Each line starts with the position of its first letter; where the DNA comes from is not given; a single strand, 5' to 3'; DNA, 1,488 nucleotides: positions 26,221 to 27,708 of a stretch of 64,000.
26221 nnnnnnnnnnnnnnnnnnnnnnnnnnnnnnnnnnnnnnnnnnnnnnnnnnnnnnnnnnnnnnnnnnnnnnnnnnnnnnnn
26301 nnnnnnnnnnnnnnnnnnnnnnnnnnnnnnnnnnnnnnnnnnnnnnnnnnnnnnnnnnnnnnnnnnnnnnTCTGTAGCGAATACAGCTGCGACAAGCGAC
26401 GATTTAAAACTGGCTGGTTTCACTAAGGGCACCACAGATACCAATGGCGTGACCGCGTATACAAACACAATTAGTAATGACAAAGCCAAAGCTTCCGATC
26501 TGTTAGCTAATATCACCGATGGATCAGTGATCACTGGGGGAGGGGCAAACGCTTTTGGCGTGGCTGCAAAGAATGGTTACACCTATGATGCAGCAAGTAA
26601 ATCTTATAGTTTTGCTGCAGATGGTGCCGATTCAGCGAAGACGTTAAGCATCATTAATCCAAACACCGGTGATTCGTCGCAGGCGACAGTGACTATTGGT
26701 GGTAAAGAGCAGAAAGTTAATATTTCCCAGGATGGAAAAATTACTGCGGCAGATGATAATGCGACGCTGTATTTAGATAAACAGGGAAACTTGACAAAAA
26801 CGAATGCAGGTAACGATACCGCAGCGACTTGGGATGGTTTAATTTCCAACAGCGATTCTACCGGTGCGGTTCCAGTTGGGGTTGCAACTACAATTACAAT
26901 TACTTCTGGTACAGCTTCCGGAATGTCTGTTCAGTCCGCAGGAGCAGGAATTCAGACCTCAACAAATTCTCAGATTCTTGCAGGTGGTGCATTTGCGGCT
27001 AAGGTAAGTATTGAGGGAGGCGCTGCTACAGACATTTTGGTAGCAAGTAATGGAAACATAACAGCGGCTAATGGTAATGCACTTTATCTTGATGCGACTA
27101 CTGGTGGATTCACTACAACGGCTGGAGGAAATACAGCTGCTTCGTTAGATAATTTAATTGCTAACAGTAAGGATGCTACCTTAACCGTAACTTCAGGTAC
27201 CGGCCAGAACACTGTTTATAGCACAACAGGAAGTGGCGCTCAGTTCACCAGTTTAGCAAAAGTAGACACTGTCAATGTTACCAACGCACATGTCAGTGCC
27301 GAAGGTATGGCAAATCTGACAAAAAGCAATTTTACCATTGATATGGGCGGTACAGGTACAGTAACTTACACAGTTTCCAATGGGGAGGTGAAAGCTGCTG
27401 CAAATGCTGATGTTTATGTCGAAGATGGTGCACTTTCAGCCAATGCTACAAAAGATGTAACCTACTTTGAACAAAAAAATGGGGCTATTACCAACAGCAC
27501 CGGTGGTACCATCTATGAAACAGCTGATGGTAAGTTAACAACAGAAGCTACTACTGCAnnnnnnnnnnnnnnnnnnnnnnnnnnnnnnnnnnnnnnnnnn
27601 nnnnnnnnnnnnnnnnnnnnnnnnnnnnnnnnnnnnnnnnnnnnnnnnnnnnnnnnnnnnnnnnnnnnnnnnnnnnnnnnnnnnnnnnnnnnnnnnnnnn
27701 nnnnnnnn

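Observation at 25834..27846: Long-form flagellin (670 aa) with an extended variable domain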

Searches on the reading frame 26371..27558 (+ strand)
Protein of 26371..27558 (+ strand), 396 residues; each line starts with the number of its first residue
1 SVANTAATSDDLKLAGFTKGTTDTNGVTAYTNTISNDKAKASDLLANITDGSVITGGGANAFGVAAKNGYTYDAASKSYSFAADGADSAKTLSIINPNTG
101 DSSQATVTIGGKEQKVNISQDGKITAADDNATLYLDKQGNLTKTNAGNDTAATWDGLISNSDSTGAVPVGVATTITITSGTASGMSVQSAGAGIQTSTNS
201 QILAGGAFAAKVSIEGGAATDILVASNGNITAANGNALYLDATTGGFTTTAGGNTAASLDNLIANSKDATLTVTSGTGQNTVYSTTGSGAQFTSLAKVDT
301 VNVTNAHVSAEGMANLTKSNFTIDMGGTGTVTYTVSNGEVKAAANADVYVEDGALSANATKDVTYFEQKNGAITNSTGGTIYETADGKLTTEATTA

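Call 20: find_homologous_proteins(query=window:26371-27558:+, max_evalue=0.001)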
Query window:26371-27558:+ (396 aa): 131 proteins with E <= 0.001 among 8000 candidates; the best 120 are listed.
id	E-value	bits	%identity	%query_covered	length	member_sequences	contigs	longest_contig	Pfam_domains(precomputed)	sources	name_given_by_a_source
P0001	6.4e-228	774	99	100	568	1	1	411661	PF12445.14,PF00700.28,PF00669.26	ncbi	ncbi:flagellin FliC, partial [Escherichia coli]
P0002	1.2e-227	773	99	100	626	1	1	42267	PF12445.14,PF00700.28,PF00669.26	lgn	-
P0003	1.3e-227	773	99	100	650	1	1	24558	PF12445.14,PF00700.28,PF00669.26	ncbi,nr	ncbi:flagellin FliC [Escherichia coli]|nr:flagellin [Escherichia coli] MCL7920940.1 flagellin FliC [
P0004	2.1e-227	772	99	100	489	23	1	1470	PF12445.14,PF00700.28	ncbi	ncbi:flagellin, partial [Escherichia coli]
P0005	2.7e-227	772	99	100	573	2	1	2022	PF12445.14,PF00700.28,PF00669.26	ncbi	ncbi:flagellin FliC, partial [Escherichia coli]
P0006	3.0e-227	772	99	100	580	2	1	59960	PF12445.14,PF00700.28,PF00669.26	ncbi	ncbi:flagellin, partial [Escherichia coli]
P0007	4.1e-227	771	99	100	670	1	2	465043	PF12445.14,PF00700.28,PF00669.26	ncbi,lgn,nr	ncbi:flagellin [Escherichia coli]|nr:flagellin FliC [Escherichia coli] HBN2145406.1 flagellin FliC [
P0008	4.2e-227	771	99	100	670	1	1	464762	PF12445.14,PF00700.28,PF00669.26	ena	-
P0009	6.1e-227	771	99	100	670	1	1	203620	PF12445.14,PF00700.28,PF00669.26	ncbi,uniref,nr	ncbi:flagellin [Escherichia coli]|uniref:flagellin N-terminal helical domain-containing protein n=1 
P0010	7.0e-225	764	99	100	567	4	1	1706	PF12445.14,PF00700.28,PF00669.26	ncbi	ncbi:flagellin, partial [Escherichia coli]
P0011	1.8e-224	762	98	100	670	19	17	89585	PF12445.14,PF00700.28,PF00669.26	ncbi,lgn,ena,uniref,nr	ncbi:flagellin [Escherichia coli]|uniref:flagellin N-terminal helical domain-containing protein n=1 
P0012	3.0e-222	755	99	98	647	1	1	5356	PF12445.14,PF00700.28,PF00669.26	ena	-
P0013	3.8e-197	673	99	87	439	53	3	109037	PF12445.14,PF00700.28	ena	-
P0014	3.8e-187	640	84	98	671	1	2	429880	PF12445.14,PF00700.28,PF00669.26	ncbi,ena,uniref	ncbi:flagellin [Kluyvera georgiana]|uniref:flagellin N-terminal helical domain-containing protein n=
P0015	7.3e-187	639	84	98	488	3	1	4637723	PF12445.14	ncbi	-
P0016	2.7e-186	637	84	98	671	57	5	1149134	PF12445.14,PF00700.28,PF00669.26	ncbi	ncbi:flagellin [Enterobacter hormaechei]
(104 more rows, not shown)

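Call 60: find_encoding_contigs(protein=P0016, flank=5000, max_places=2)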
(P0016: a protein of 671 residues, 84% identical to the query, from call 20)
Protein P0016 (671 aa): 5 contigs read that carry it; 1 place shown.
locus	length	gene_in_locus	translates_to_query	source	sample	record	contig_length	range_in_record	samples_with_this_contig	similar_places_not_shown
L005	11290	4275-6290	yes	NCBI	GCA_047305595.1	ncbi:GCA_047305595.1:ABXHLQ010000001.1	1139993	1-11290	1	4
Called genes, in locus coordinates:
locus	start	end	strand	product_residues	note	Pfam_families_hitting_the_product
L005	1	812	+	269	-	PF25670:Phage_tail_C_2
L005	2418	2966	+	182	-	PF00239:Resolvase, PF02796:HTH_7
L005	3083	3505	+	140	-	-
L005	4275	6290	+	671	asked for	PF00669:Flagellin_N, PF12445:FliC, PF00700:Flagellin_C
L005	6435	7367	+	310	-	PF12323:HTH_OrfB_IS605, PF01385:OrfB_IS605 (weak)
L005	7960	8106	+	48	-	-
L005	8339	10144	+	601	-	PF00009:GTP_EFTU, PF03144:GTP_EFTU_D2, PF00679:EFG_C, PF06421:LepA_C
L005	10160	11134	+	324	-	PF10502:Peptidase_S26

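Call 61: find_encoding_contigs(protein=P0014, flank=5000, max_places=2)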
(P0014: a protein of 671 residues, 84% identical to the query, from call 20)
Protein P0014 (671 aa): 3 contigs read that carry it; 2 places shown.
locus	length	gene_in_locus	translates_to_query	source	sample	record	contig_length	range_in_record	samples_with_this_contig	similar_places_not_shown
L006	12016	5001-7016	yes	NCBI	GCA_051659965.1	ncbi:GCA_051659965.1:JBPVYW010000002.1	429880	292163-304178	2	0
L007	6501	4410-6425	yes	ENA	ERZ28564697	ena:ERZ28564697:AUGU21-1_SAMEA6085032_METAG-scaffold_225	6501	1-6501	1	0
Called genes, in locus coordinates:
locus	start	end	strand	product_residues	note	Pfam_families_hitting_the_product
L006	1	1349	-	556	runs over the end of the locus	PF01514:YscJ_FliF, PF08345:YscJ_FliF_C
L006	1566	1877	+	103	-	PF02049:FliE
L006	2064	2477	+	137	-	PF13987:YedD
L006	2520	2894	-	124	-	PF05400:FliT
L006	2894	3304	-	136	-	PF02561:FliS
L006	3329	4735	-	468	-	PF02465:FliD_N, PF07195:FliD_C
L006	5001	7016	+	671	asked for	PF00669:Flagellin_N, PF12445:FliC, PF00700:Flagellin_C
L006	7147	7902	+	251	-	PF04542:Sigma70_r2, PF04539:Sigma70_r3, PF04545:Sigma70_r4, PF08281:Sigma70_r4_2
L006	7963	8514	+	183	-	PF02899:Phage_int_SAM_1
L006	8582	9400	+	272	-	PF00497:SBP_bac_3, PF10613:Lig_chan-Glu_bd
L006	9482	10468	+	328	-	PF00291:PALP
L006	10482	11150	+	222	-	PF00528:BPD_transp_1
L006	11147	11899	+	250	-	PF02463:SMC_N, PF09818:ABC_ATPase (faint), PF00005:ABC_tran, PF13401:AAA_22 (weak), PF13304:AAA_21 (weak)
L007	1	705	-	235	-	?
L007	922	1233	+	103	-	PF02049:FliE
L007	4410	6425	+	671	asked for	PF00669:Flagellin_N, PF12445:FliC, PF00700:Flagellin_C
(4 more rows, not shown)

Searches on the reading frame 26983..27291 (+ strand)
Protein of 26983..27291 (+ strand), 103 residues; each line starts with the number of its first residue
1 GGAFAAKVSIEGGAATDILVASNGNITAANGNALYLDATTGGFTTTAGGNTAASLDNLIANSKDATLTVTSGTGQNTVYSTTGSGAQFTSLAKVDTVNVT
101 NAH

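Call 56: predict_structure(alignment_id=A2)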
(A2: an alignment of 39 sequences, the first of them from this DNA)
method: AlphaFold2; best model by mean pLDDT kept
length: 103 residues; sequences in the alignment: 39
mean_pLDDT: 86.2   pTM: 0.73
mean pLDDT of the five models: 86.2, 85.0, 84.6, 82.7, 82.1
residues with pLDDT >= 90: 63; 70-90: 27; 50-70: 11; < 50: 2
segments of 3 or more residues with pLDDT < 50: none
pLDDT, mean of each block of 10 residues (from residue 1): 88 93 93 94 94 94 91 84 81 59 49
secondary structure, 60 per line:
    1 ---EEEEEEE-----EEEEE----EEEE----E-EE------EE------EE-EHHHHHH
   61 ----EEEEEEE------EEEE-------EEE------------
elements in order: E4-10 E16-20 E25-28 H55-60 E65-71 E78-81 E89-91

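Call 59: fold_search(model_id=the predicted structure, library=pdb)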
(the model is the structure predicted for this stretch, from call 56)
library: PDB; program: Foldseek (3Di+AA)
matches with E <= 10: 115; with E <= 0.001: 1
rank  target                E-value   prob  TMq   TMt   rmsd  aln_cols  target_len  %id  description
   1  9n59_A                8.6e-04  1.00  0.61  0.13   3.3       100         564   25  CryoEM structure of the Azotobacter vinelandii flagellar filament (released 2025-07-16)
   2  7sn4_W                1.9e-02  1.00  0.58  0.12   2.4        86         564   24  Cryo-EM structure of the enterohemorrhagic E. coli O157:H7 flagellar filament (released 2022-03-16)
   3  7sn4_A                2.2e-02  1.00  0.59  0.12   2.8        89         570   26  Cryo-EM structure of the enterohemorrhagic E. coli O157:H7 flagellar filament (released 2022-03-16)
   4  9cr4_D                3.6e-01  0.12  0.24  0.12  10.3       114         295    8  CryoEM Structure of the C-terminally truncated form of human NAD Kinase (released 2025-01-08)
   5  9cr4_A                4.3e-01  0.11  0.24  0.12  10.4       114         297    8  CryoEM Structure of the C-terminally truncated form of human NAD Kinase (released 2025-01-08)
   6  9cr3_B                6.4e-01  0.09  0.23  0.12  10.9       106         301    8  CryoEM Structure of the human full length NAD Kinase (released 2025-01-08)
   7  9cra_B                6.4e-01  0.09  0.24  0.12  10.5       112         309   10  CryoEM Structure of the C-terminally truncated form of human NAD Kinase bound to NAD (released 2025-01-08)
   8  9cra_C                8.5e-01  0.08  0.24  0.12  10.2       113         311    9  CryoEM Structure of the C-terminally truncated form of human NAD Kinase bound to NAD (released 2025-01-08)
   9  9cra_A                9.5e-01  0.08  0.24  0.12  10.4       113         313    9  CryoEM Structure of the C-terminally truncated form of human NAD Kinase bound to NAD (released 2025-01-08)
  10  9cra_D                1.2e+00  0.07  0.24  0.12  10.6       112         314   10  CryoEM Structure of the C-terminally truncated form of human NAD Kinase bound to NAD (released 2025-01-08)
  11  4m6a_G                1.3e+00  0.09  0.23  0.26  10.2        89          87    9  N-Terminal beta-Strand Swapping in a Consensus Derived Alternative Scaffold Driven by Stabilizing Hydrophobic Interact (released 2014-02-26)
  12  9cr3_A                1.3e+00  0.06  0.23  0.12  11.0       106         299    8  CryoEM Structure of the human full length NAD Kinase (released 2025-01-08)
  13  7mh7                  1.3e+00  0.05  0.21  0.11  11.2       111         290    8  crystal structure of NAD kinase from Pseudomonas aeruginosa PAO1 (released 2021-04-21)
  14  7qvs_A                1.5e+00  0.06  0.22  0.12  11.5       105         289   10  Pseudomonas aeruginosa nicotinamide adenine dinucleotide kinase (NADK) structure in complex with NADP (released 2022-09-14)
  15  1u0r_A                1.8e+00  0.04  0.21  0.11  11.5       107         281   13  Crystal structure of Mycobacterium tuberculosis NAD kinase (released 2004-08-31)
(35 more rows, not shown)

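Call 80: search_protein_representatives(alignment_id=A2)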
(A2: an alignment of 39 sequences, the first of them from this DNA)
Query: 39 sequences, 102 profile positions. Proteins with E-value up to 0.001 (for the whole library): 50; up to 1e-10: 15; up to 1e-30: 0. The best 50 are listed.
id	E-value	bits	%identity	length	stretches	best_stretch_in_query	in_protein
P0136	1.2e-26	109.4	-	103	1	9-91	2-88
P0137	7.7e-24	100.3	-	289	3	1-95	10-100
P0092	8.6e-24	100.2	-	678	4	1-96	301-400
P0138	3.1e-23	98.4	-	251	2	1-96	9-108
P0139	2.4e-19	85.9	-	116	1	1-92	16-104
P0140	2.4e-18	82.7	-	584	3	1-93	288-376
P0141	1.8e-17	79.9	-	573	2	1-100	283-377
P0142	2.3e-17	79.5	-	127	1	2-62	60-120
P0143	5.7e-16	75.0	-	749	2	2-95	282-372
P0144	6.6e-15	71.6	-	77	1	1-64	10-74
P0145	1.4e-14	70.6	-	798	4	3-91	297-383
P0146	6.0e-14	68.5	-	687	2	1-75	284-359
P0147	4.1e-13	65.9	-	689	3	1-100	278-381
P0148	1.2e-12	64.4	-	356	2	2-91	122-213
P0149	9.2e-11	58.3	-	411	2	3-94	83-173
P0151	3.3e-10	56.5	-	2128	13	19-61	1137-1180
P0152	5.1e-10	55.9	-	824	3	2-60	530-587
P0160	2.4e-08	50.6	-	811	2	2-82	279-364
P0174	1.2e-05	41.9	-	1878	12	18-65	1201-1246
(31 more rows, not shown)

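Call 81: search_protein_families(library=pfam, proteins=[P0151, P0174, P0145, P0143, P0152, P0147, P0160], max_evalue=0.001)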
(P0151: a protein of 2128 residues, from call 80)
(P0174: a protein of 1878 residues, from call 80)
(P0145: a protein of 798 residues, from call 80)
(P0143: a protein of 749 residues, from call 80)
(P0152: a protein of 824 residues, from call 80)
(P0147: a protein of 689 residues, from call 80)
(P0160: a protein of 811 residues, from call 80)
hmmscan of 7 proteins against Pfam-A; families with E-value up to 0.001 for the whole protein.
P0151 (2128 aa): 6 families
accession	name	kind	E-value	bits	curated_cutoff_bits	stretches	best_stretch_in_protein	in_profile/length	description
PF22692.1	LlgE_F_G_D1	-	5.2e-12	46.2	27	0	1047-1086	12-44/64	Flagellar hook protein FlgE/F/G D1 domain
PF03743.19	TrbI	-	3.7e-11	43.7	35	1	1980-2123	53-186/188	Bacterial conjugation TrbI-like protein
PF12445.13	FliC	-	1.7e-08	35.3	23.2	0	1413-1476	70-121/127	Flagellin protein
PF17362.7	pXO2-34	-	5e-08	33.4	30.8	0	1523-1554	7-38/79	Family of unknown function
PF20606.3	DUF6799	-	1.1e-06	28.7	26.8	0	1429-1483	4-63/63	Domain of unknown function (DUF6799)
PF11189.13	DUF2973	-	0.00037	20.9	22.2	0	1475-1490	51-66/68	Protein of unknown function (DUF2973)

P0174 (1878 aa): 5 families
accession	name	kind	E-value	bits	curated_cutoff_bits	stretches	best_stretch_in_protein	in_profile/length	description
PF12445.13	FliC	-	1.1e-12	48.8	23.2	0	1445-1489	82-121/127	Flagellin protein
PF22692.1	LlgE_F_G_D1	-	2.3e-12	47.3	27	0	966-999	12-44/64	Flagellar hook protein FlgE/F/G D1 domain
PF03743.19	TrbI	-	6.1e-10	39.7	35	1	1743-1873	62-186/188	Bacterial conjugation TrbI-like protein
PF17362.7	pXO2-34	-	0.00023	21.7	30.8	0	1272-1302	7-37/79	Family of unknown function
PF18432.7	ECD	-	0.00074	19.6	25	0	1401-1421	57-77/110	Extracellular Cadherin domain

P0145 (798 aa): 3 families
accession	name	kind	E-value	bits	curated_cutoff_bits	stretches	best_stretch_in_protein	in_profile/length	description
PF00669.25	Flagellin_N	-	8.8e-44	149.4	26.6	1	4-139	1-136/139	Bacterial flagellin N-terminal helical region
PF00700.27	Flagellin_C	-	1.9e-30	105.4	23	1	713-797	2-86/86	Bacterial flagellin C-terminal helical region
PF12445.13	FliC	-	6.1e-14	52.9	23.2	1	564-703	9-127/127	Flagellin protein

P0143 (749 aa): 3 families
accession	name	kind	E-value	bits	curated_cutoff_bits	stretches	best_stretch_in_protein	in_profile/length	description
PF00669.25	Flagellin_N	-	3.7e-43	147.3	26.6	1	4-141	1-138/139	Bacterial flagellin N-terminal helical region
PF00700.27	Flagellin_C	-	2.5e-32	111.5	23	1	663-748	1-86/86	Bacterial flagellin C-terminal helical region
PF12445.13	FliC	-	2.7e-13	50.8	23.2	2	516-654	8-127/127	Flagellin protein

P0152 (824 aa): 3 families
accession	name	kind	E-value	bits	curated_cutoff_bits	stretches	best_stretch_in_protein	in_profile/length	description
PF00669.25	Flagellin_N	-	2.5e-42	144.7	26.6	1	4-139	1-136/139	Bacterial flagellin N-terminal helical region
PF00700.27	Flagellin_C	-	2.7e-29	101.8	23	1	740-823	3-86/86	Bacterial flagellin C-terminal helical region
PF12445.13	FliC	-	8.3e-12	46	23.2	1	596-731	9-127/127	Flagellin protein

P0147 (689 aa): 4 families
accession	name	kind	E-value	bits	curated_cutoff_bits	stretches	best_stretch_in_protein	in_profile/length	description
PF00669.25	Flagellin_N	-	1.9e-43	148.3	26.6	1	4-139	1-136/139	Bacterial flagellin N-terminal helical region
PF00700.27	Flagellin_C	-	1.4e-30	105.9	23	1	604-688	2-86/86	Bacterial flagellin C-terminal helical region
PF12445.13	FliC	-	5.5e-05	23.9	23.2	1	465-591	9-124/127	Flagellin protein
PF12080.14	GldM_4th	-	0.00016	22.7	24.6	0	515-579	38-102/114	GldM C-terminal domain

P0160 (811 aa): 2 families
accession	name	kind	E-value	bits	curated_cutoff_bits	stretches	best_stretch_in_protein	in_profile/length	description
PF00669.25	Flagellin_N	-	7.9e-46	156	26.6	1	4-139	1-136/139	Bacterial flagellin N-terminal helical region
PF00700.27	Flagellin_C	-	5.9e-31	107.1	23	1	727-810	3-86/86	Bacterial flagellin C-terminal helical region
